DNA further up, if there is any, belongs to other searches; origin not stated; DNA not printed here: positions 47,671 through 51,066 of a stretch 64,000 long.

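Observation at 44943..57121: Tandem array of four giant secreted paralogs with OppA-like and dockerin elements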

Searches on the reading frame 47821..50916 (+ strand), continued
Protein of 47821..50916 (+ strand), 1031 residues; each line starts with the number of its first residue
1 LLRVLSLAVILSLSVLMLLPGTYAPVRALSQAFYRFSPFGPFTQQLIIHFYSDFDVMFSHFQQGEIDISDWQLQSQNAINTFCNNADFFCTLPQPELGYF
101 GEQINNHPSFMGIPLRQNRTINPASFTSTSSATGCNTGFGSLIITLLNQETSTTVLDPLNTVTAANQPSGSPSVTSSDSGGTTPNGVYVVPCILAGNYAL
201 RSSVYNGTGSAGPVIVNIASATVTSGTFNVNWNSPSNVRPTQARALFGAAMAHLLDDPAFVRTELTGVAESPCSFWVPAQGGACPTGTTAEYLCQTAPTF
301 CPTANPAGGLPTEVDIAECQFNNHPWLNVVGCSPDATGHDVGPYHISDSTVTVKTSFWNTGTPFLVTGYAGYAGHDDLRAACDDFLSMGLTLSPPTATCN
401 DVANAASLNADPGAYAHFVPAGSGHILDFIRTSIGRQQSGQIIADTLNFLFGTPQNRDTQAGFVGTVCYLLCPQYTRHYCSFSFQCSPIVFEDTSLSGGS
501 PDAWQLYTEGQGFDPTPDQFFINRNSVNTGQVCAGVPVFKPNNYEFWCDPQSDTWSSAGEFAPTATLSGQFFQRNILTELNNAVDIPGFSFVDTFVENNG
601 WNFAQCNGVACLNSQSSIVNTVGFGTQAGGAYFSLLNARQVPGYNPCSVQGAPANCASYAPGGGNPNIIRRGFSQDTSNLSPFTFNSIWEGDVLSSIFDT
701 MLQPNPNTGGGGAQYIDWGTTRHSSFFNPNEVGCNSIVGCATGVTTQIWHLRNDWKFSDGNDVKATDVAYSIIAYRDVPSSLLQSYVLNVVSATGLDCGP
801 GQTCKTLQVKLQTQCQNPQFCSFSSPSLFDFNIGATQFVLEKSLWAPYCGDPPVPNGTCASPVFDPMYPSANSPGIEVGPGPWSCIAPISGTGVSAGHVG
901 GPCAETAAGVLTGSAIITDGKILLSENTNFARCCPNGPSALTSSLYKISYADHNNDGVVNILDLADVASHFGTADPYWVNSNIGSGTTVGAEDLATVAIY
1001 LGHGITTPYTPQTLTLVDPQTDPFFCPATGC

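Call 23: search_protein_families(library=pfam, proteins=[L004:2667-6095:+, L004:9641-11773:+, L004:11885-13285:+, L004:13349-16447:+, L004:16800-17828:+, L002:285-3902:+, L002:7568-9436:+, L002:9567-11264:+, L002:11363-14698:+, L002:14883-15530:+], max_evalue=0.001)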
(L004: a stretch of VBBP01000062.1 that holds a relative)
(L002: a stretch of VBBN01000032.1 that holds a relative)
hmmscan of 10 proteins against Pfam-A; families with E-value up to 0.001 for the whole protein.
L004:2667-6095:+ (1142 aa): 4 families
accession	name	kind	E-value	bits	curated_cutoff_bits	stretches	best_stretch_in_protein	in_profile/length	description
PF07494.17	Reg_prop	-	1.4e-06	28.2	20.4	0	826-840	6-20/24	Two component regulator propeller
PF00404.24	Dockerin_1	-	4.8e-06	27.1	22.9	1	1084-1136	1-54/57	Dockerin type I domain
PF17210.9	SdrD_B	-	3.8e-05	24.3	29.7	0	583-606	4-27/112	SdrD B-like domain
PF13088.12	BNR_2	-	0.00033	20.5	31.4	1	774-966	55-238/277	BNR repeat-like domain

L004:9641-11773:+ (710 aa): 2 families
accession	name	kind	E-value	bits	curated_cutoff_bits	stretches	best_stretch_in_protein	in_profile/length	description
PF18911.6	PKD_4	-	3.4e-20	72.3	27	1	600-662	12-75/85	PKD domain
PF00801.26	PKD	-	2.8e-19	69.3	23.5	2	595-661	2-71/80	PKD domain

L004:11885-13285:+ (466 aa): 3 families
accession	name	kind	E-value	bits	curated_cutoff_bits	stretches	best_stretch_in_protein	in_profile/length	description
PF18911.6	PKD_4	-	8.6e-11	42.2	27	1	226-308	4-79/85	PKD domain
PF00801.26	PKD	-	1.7e-06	28.3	23.5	1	263-307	30-75/80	PKD domain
PF00963.24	Cohesin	-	1.9e-06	28.6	24.1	1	74-163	12-105/139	Cohesin domain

L004:13349-16447:+ (1032 aa): 1 family
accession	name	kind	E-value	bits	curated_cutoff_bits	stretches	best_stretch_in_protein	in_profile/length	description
PF00496.27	SBP_bac_5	-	6.2e-12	45.7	32.4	1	763-890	18-128/368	Bacterial extracellular solute-binding proteins, family 5 Middle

L004:16800-17828:+ (342 aa): 1 family
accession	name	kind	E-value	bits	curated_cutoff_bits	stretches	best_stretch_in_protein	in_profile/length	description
PF00528.27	BPD_transp_1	-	3.7e-41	141.3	26.4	1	133-340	1-183/184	Binding-protein-dependent transport system inner membrane component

L002:285-3902:+ (1205 aa): 0 families

L002:7568-9436:+ (622 aa): 4 families
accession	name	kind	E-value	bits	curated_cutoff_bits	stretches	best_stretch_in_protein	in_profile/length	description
PF18911.6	PKD_4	-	5.7e-17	62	27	1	476-568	1-83/85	PKD domain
PF00801.26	PKD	-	2.5e-14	53.5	23.5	1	483-561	2-74/80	PKD domain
PF07705.17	CARDB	-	4.1e-07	30.6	22.7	0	252-358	10-100/101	CARDB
PF22352.2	K319L-like_PKD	-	4.5e-06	27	27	1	497-568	15-84/84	K319L-like, PKD domain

L002:9567-11264:+ (565 aa): 3 families
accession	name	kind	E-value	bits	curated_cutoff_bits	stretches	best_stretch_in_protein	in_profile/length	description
PF18911.6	PKD_4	-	1.5e-07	31.8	27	1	316-411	4-84/85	PKD domain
PF00963.24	Cohesin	-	2.7e-07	31.3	24.1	1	74-169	11-114/139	Cohesin domain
PF00801.26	PKD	-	3.2e-05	24.3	23.5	1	321-407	5-77/80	PKD domain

L002:11363-14698:+ (1111 aa): 1 family
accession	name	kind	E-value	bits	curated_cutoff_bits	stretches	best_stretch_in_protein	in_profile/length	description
PF00496.27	SBP_bac_5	-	3.9e-13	49.7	32.4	1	713-834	16-125/368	Bacterial extracellular solute-binding proteins, family 5 Middle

L002:14883-15530:+ (215 aa): 0 families

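Call 34: predict_structure(alignment_id=A1)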
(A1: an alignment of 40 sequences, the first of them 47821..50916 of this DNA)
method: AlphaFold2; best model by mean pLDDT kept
length: 1031 residues; sequences in the alignment: 40
mean_pLDDT: 76.5   pTM: 0.79
mean pLDDT of the five models: 76.5, 76.1, 74.0, 73.5, 68.2
residues with pLDDT >= 90: 221; 70-90: 520; 50-70: 185; < 50: 105
segments of 3 or more residues with pLDDT < 50: 1-5, 11-38, 297-300, 361-367, 605-616, 628-630, 815-825, 934-940, 1011-1023, 1025-1031
pLDDT, mean of each block of 10 residues (from residue 1): 47 38 39 45 75 82 82 79 77 72 90 91 91 92 96 91 86 89 92 93 76 84 95 88 95 88 80 73 74 52 66 90 92 88 77 64 50 90 96 95 86 87 84 84 91 86 88 87 71 68 87 72 83 70 85 87 76 89 85 77 50 47 53 65 67 71 78 78 77 84 64 64 74 77 81 83 94 84 79 91 90 51 52 83 90 81 71 72 70 54 78 76 82 48 66 72 88 84 76 84 62 46 45 36
secondary structure, 60 per line:
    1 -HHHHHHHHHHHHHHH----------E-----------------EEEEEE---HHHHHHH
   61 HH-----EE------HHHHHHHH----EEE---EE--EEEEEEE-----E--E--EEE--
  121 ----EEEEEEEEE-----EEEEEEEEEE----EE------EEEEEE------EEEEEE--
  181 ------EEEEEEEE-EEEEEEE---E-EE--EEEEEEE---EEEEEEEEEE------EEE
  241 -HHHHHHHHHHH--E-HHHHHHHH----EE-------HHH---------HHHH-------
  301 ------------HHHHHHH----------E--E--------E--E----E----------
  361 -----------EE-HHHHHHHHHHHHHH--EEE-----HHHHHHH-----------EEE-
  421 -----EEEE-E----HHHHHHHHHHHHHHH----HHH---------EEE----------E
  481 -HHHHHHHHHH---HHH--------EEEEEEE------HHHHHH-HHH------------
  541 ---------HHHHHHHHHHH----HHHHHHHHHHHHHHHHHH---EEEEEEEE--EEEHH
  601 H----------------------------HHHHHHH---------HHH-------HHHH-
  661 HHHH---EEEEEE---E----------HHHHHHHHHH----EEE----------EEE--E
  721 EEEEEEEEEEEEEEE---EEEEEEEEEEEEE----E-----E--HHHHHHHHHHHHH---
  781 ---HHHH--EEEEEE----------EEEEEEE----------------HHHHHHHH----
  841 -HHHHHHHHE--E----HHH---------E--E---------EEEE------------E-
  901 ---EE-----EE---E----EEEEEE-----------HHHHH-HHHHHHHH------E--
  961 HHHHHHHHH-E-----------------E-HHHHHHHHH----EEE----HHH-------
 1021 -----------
elements in order (helices of 4 or more, strands of 3 or more residues): H2-16 E45-50 H54-62 H76-83 E88-90 E98-104 E116-118 E125-133 E139-148 E161-166 E173-178 E187-194 E196-202 E212-218 E222-231 E238-240 H242-252 H257-264 H290-293 H313-319 H375-388 E391-393 H399-405 E417-419 E426-429 H436-450 E467-469 H482-491 E506-512 H519-524 H550-560 H565-582 E586-593 E596-598 H630-636 H656-659 H661-664 E668-673 H688-697 E702-704 E715-717 E720-735 E739-751 H765-777 H784-787 E790-795 E806-812 H829-836 H842-849 E883-886 E921-926 H938-942 H944-951 H961-969 H991-999 E1004-1006

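Call 38: fold_search(model_id=the predicted structure, library=pdb)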
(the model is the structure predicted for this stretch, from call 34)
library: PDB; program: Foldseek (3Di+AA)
matches with E <= 10: 550; with E <= 0.001: 12
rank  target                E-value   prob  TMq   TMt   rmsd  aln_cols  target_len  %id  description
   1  1uqw_A                1.7e-04  1.00  0.12  0.25   5.6       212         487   15  Crystal structure of yliB protein from escherichia coi (released 2003-10-22)
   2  3dp8_C                2.3e-04  1.00  0.11  0.22   6.6       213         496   15  Structural characterization of a putative endogenous metal chelator in the periplasmic nickel transporter NikA (nickel (released 2008-09-16)
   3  7kz8                  4.0e-04  1.00  0.11  0.23   8.2       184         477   20  Crystal structure of substrate-binding protein Aapf from Pseudomonas sp. PDC86 (released 2021-03-17)
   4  4dcx_B                4.7e-04  1.00  0.11  0.21   7.3       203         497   15  X-ray structure of NikA in complex with Fe(1R,2R)-N,N'-Bis(2-pyridylmethyl)-N,N'-dicarboxymethyl-1,2-cyclohexanediamin (released 2012-05-09)
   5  7z8e_A                4.7e-04  1.00  0.18  0.29   8.6       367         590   11  Crystal structure of the substrate-binding protein YejA from S. meliloti in complex with peptide fragment (released 2023-02-22)
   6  4oer_A                5.0e-04  1.00  0.11  0.21   7.2       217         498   14  Crystal structure of NikA from Brucella suis, unliganded form (released 2014-10-01)
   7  4ofl_A                6.6e-04  1.00  0.11  0.21   6.1       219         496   16  Crystal structure of YntA from Yersinia pestis in complex with Ni(L-His)2 (released 2014-10-01)
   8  8ch2                  7.8e-04  1.00  0.12  0.25  16.1       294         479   14  PBP AccA from A. vitis S4 in complex with L-arabinose-2-phosphate (A2P) (released 2024-01-24)
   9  4oet_A                8.2e-04  1.00  0.13  0.25   6.2       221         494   15  Crystal structure of NikZ from Campylobacter jejuni, unliganded form (released 2014-10-01)
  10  4toz_A                8.2e-04  1.00  0.11  0.21   5.6       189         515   16  MppA Periplasmic Murein Tripeptide Binding Protein, Unliganded Open Form (released 2015-06-10)
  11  3ryb_A                8.7e-04  0.99  0.16  0.28  20.8       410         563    9  Lactococcal OppA complexed with SLSQSLSQS (released 2011-06-29)
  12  3mvx_A                9.7e-04  1.00  0.10  0.19   7.2       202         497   15  X-ray structure of the reduced NikA/1 hybrid, NikA/1-Red (released 2011-02-09)
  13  8ch1_A                1.0e-03  0.99  0.12  0.23  16.3       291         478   14  PBP AccA from A. vitis S4 in complex with Agrocinopine A (released 2024-01-24)
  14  7kz9_B                1.1e-03  1.00  0.11  0.24   6.2       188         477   20  Crystal structure of Pseudomonas sp. PDC86 substrate-binding protein Aapf in complex with a signaling molecule HEHEAA (released 2021-03-17)
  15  2z23_A                1.1e-03  1.00  0.11  0.21   5.5       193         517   13  Crystal structure of Y.pestis oligo peptide binding protein OppA with tri-lysine ligand (released 2007-10-30)
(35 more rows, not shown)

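Call 58: find_encoding_contigs(protein=P0036, flank=10000, max_places=2)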
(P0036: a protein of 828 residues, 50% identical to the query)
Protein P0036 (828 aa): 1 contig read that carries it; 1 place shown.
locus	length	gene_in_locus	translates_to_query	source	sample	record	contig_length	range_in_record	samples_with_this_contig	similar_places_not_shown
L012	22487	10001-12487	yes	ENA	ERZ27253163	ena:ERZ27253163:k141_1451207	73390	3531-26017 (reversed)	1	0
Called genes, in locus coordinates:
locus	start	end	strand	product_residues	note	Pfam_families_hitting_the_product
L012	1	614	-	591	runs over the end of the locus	PF05048:NosD, PF08308:PEGA (faint), PF13229:Beta_helix, PF05048:NosD, PF13229:Beta_helix (weak), PF00801:PKD, PF18911:PKD_4, PF13620:CarboxypepD_reg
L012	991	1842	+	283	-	-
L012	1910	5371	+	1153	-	-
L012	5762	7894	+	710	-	PF13927:Ig_3 (faint), PF18911:PKD_4, PF00801:PKD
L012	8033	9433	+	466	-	PF18911:PKD_4 (weak)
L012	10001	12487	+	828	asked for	PF00496:SBP_bac_5 (weak)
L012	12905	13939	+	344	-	PF00528:BPD_transp_1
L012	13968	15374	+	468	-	PF12911:OppC_N, PF00528:BPD_transp_1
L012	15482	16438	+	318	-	PF00005:ABC_tran, PF08352:oligo_HPY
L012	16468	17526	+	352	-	PF00005:ABC_tran, PF13304:AAA_21 (faint), PF08352:oligo_HPY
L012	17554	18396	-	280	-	-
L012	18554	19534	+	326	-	-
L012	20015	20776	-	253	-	PF01978:TrmB, PF11495:TrmB_EBD_N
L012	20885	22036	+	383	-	PF01883:FeS_assembly_P, PF10609:ParA, PF01656:CbiA, PF13614:AAA_31 (weak)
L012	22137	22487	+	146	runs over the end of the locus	-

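Call 59: find_encoding_contigs(protein=P0041, flank=10000, max_places=2)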
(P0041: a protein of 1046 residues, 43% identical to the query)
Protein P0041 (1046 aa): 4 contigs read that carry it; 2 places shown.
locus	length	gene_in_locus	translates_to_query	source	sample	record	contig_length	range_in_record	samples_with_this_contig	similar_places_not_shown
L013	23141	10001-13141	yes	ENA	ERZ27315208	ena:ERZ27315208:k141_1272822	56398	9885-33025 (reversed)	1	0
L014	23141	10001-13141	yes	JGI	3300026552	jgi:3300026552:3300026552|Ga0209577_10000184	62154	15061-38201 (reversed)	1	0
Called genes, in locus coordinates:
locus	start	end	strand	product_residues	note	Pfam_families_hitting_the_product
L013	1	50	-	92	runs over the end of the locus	-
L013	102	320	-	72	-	-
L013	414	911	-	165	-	-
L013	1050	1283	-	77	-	-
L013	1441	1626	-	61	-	-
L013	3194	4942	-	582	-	PF05048:NosD, PF13229:Beta_helix, PF18911:PKD_4 (weak), PF13620:CarboxypepD_reg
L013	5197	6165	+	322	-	-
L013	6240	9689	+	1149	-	PF00404:Dockerin_1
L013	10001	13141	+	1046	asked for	PF00496:SBP_bac_5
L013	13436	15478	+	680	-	PF00801:PKD, PF18911:PKD_4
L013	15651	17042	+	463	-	PF00963:Cohesin, PF18911:PKD_4 (weak)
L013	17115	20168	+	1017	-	PF00496:SBP_bac_5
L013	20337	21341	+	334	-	PF00528:BPD_transp_1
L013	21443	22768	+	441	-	PF00528:BPD_transp_1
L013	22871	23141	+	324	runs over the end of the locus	PF00005:ABC_tran, PF08352:oligo_HPY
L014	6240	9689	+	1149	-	PF00404:Dockerin_1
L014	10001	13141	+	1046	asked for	PF00496:SBP_bac_5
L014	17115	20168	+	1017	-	PF00496:SBP_bac_5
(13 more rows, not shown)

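Call 60: find_encoding_contigs(protein=P0009, flank=10000, max_places=2)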
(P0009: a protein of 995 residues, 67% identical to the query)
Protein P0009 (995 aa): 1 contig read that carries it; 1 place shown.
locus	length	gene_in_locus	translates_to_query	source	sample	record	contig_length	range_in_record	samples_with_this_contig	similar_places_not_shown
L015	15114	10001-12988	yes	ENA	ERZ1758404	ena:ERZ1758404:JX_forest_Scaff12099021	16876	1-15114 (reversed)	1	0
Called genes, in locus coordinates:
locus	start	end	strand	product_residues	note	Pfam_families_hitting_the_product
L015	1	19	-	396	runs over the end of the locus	PF00266:Aminotran_5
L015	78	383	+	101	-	-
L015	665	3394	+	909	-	PF00496:SBP_bac_5 (faint)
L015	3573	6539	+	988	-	PF00496:SBP_bac_5 (faint)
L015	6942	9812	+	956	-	PF00496:SBP_bac_5 (weak)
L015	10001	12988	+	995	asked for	PF00496:SBP_bac_5 (weak)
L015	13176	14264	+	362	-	PF03193:RsgA_GTPase (faint), PF00350:Dynamin_N (faint), PF01926:MMR_HSR1, PF02421:FeoB_N, PF16897:MMR_HSR1_Xtn, PF02824:TGS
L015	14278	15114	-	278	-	?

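Call 61: find_encoding_contigs(protein=P0002, flank=10000, max_places=2)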
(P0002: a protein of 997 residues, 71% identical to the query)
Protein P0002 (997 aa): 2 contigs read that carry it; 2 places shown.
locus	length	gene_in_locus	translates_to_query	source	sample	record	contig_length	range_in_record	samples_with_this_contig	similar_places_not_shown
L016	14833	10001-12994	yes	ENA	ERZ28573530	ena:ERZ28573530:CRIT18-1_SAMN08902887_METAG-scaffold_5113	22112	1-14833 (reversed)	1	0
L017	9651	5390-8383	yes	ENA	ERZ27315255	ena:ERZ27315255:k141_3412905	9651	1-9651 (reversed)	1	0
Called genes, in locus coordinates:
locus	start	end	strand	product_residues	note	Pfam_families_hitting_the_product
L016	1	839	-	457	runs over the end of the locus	PF05048:NosD, PF13229:Beta_helix, PF18911:PKD_4, PF00801:PKD, PF13620:CarboxypepD_reg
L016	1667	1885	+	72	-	-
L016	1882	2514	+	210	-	-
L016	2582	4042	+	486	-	-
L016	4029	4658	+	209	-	-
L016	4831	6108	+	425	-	-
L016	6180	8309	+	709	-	PF00801:PKD, PF18911:PKD_4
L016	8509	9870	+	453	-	PF00963:Cohesin (weak), PF00801:PKD (faint), PF18911:PKD_4 (weak)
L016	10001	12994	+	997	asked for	-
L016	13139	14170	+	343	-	PF00528:BPD_transp_1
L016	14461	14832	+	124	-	?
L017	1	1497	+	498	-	?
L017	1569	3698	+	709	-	PF00801:PKD, PF18911:PKD_4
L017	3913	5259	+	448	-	PF00801:PKD (faint), PF00963:Cohesin (weak), PF18911:PKD_4 (weak)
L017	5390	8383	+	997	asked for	-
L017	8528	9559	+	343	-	PF00528:BPD_transp_1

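Call 73: search_solved_structures(query=L013:6240-9689:+, max_evalue=0.01)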
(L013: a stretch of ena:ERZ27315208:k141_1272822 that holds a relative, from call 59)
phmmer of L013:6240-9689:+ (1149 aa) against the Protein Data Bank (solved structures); distinct sequences matched with E-value up to 0.01: 4.
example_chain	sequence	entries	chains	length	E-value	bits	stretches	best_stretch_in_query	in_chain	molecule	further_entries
2y3n_B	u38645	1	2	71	3.5e-05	24.6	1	1088-1147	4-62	CELLULOSOMAL FAMILY-48 PROCESSIVE GLYCOSIDE HYDROLASE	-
4fl4_A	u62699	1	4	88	0.00055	20.6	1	1089-1143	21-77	Glycoside hydrolase family 9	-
2b59_B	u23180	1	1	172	0.0022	18.6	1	1072-1139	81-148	Cellulosomal scaffolding protein A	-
3kcp_A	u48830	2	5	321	0.0037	17.9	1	1074-1139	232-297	Cellulosomal-scaffolding protein A | Cellulosome anchoring protein cohesin region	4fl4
